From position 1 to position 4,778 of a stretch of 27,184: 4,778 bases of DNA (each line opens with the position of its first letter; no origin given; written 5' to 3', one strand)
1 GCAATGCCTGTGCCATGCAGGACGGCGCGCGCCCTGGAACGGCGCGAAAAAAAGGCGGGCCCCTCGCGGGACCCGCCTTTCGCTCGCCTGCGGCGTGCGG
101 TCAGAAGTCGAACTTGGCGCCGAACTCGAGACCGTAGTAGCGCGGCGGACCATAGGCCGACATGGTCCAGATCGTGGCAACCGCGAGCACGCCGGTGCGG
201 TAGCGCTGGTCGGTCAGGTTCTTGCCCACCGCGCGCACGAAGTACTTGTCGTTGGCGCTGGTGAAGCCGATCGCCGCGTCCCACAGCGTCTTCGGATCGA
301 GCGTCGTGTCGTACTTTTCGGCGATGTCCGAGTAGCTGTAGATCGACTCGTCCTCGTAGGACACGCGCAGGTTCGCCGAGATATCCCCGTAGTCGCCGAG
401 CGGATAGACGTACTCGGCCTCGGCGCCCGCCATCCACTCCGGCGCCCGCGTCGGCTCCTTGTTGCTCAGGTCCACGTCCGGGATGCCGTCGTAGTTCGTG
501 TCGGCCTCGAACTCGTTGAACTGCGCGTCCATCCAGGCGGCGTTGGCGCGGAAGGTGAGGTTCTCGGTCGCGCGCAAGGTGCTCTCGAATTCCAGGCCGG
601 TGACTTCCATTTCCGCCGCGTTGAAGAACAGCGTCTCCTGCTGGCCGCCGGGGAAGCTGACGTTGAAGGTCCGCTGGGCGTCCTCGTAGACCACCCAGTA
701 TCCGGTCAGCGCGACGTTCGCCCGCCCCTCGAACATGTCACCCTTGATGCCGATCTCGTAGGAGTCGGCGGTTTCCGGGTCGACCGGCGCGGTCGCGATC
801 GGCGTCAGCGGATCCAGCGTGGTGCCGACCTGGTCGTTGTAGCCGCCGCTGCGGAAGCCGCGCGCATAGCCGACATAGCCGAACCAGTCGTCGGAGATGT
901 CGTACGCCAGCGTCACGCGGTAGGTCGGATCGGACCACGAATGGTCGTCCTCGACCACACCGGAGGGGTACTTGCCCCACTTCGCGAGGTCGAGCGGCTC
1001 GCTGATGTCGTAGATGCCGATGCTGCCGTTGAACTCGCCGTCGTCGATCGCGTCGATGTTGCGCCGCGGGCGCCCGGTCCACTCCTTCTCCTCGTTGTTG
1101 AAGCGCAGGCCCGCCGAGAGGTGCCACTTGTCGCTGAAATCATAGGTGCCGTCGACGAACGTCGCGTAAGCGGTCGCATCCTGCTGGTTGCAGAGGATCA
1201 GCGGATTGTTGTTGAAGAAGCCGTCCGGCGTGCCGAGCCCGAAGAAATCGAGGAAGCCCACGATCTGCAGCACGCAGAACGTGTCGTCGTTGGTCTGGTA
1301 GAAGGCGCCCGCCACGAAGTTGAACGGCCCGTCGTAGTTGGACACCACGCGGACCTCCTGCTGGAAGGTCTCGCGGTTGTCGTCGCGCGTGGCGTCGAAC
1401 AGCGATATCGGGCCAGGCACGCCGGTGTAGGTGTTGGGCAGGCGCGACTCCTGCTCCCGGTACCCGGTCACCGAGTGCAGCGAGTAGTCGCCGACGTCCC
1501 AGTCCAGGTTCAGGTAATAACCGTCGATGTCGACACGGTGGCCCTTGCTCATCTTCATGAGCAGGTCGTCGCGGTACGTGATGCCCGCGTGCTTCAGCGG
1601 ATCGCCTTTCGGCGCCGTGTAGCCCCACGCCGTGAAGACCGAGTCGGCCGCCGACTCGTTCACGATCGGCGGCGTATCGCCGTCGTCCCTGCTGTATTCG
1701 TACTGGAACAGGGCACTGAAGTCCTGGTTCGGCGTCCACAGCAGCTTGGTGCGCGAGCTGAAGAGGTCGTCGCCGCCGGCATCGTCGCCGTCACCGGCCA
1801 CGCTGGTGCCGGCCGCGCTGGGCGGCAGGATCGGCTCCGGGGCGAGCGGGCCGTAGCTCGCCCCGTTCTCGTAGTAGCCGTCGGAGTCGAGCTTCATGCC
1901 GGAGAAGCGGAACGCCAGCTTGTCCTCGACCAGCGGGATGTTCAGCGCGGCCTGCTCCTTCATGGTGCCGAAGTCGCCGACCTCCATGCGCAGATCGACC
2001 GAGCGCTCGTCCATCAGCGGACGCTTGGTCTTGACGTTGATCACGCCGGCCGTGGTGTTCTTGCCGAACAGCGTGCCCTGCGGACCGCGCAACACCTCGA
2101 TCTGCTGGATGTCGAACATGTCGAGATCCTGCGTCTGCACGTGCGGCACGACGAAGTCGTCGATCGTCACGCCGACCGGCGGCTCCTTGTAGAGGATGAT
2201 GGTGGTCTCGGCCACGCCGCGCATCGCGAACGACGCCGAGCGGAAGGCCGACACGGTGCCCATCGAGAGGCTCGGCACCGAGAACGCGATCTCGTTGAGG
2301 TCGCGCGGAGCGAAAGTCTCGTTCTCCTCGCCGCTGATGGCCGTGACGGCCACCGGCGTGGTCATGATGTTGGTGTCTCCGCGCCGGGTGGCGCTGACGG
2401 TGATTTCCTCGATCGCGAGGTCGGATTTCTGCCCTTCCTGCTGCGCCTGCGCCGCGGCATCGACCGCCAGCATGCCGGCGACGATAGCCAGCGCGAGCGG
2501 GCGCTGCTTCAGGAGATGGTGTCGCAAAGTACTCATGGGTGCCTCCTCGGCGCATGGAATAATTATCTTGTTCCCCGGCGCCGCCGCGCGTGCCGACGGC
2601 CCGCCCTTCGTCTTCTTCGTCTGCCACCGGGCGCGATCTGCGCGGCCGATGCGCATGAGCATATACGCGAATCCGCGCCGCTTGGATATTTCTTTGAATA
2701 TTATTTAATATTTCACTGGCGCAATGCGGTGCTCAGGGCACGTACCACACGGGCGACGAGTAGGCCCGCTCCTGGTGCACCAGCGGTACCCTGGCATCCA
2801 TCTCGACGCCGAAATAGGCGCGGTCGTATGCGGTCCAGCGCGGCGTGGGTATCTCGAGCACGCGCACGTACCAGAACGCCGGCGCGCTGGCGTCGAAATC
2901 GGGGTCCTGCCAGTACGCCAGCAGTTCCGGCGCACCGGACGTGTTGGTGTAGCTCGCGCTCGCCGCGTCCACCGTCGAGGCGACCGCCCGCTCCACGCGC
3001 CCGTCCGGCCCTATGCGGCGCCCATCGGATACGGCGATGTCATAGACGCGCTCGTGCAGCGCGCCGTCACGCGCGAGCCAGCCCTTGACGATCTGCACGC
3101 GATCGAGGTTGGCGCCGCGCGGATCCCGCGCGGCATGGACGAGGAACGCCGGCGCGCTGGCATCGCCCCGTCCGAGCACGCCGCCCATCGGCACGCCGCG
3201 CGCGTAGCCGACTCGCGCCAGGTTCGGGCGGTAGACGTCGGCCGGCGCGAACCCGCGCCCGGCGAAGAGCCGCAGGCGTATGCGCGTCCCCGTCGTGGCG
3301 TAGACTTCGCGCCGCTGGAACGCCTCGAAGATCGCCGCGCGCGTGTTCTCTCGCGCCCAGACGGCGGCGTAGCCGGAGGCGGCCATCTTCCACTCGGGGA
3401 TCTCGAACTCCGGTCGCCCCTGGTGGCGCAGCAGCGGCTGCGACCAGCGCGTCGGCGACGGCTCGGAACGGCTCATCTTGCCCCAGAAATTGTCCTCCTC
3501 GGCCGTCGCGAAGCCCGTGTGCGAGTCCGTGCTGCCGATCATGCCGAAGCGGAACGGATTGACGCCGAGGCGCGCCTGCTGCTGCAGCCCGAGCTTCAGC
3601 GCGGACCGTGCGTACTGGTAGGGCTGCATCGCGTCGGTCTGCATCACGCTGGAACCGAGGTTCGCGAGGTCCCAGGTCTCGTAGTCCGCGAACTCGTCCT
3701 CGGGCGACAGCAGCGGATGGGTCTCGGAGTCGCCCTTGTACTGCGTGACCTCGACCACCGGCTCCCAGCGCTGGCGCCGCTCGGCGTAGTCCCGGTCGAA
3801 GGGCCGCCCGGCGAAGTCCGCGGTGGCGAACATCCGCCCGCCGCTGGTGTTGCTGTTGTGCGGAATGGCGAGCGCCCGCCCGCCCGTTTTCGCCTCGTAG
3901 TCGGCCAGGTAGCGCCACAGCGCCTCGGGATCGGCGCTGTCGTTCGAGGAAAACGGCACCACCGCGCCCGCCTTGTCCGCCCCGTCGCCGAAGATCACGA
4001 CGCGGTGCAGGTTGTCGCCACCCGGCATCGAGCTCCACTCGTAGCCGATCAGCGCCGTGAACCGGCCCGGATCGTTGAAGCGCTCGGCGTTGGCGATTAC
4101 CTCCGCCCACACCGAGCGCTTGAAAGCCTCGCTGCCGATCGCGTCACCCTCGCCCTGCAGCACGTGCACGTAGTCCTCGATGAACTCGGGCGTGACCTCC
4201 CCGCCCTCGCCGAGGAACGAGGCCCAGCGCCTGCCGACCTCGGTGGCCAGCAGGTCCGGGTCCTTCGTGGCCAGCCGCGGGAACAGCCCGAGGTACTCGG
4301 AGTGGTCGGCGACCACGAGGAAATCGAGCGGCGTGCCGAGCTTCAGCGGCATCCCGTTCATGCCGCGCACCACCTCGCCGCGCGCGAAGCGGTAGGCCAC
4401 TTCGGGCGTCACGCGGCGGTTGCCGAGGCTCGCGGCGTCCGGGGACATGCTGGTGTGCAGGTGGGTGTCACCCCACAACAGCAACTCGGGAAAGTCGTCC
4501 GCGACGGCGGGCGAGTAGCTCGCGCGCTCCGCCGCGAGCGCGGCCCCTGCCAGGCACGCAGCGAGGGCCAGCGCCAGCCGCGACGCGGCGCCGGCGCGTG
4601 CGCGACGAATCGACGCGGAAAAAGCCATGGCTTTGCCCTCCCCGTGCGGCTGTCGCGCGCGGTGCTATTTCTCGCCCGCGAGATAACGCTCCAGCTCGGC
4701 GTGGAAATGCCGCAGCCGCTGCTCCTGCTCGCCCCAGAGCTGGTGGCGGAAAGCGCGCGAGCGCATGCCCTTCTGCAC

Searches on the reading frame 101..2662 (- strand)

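Call 11: search_protein_families(library=pfam, proteins=[window:101-2662:-], max_evalue=0.001)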
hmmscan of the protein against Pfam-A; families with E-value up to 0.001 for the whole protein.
window:101-2662:- (853 aa): 2 families
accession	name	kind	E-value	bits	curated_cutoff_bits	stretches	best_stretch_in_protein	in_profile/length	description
PF00593.30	TonB_dep_Rec_b-barrel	-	3.4e-34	119.9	27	1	321-816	19-436/436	TonB dependent receptor-like, beta-barrel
PF07715.20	Plug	-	3.4e-15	56.9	23.9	1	99-207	2-107/107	TonB-dependent Receptor Plug Domain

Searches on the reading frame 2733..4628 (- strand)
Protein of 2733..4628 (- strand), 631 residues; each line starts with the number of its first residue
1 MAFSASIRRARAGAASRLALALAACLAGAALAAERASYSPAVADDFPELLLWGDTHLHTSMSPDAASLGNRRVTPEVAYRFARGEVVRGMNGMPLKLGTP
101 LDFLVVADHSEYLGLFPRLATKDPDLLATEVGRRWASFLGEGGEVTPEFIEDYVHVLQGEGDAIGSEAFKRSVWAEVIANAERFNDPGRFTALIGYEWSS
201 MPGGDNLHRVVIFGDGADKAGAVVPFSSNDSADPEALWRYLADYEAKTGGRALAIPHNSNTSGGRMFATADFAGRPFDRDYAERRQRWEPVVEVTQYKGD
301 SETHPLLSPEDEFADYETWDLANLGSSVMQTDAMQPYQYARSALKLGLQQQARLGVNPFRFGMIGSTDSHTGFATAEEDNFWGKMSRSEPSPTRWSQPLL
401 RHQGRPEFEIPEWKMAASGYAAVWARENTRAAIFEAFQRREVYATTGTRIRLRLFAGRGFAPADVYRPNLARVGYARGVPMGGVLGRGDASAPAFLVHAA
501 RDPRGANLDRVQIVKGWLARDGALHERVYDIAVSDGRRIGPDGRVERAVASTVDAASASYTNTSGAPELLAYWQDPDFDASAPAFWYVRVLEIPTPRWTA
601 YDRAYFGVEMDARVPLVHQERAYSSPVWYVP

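Call 11: search_protein_families(library=pfam, proteins=[window:2733-4628:-], max_evalue=0.001)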
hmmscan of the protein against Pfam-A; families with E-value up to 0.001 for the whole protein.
window:2733-4628:- (631 aa): 1 family
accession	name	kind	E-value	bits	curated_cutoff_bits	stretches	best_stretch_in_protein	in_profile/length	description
PF12228.14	DUF3604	-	3.7e-232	772.4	20.4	1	49-631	5-591/591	Protein of unknown function (DUF3604)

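Call 66: search_protein_families(library=ncbifam, proteins=[window:2733-4625:-], max_evalue=0.00001)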
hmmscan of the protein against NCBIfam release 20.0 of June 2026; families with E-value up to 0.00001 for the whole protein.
window:2733-4625:- (630 aa): 0 families
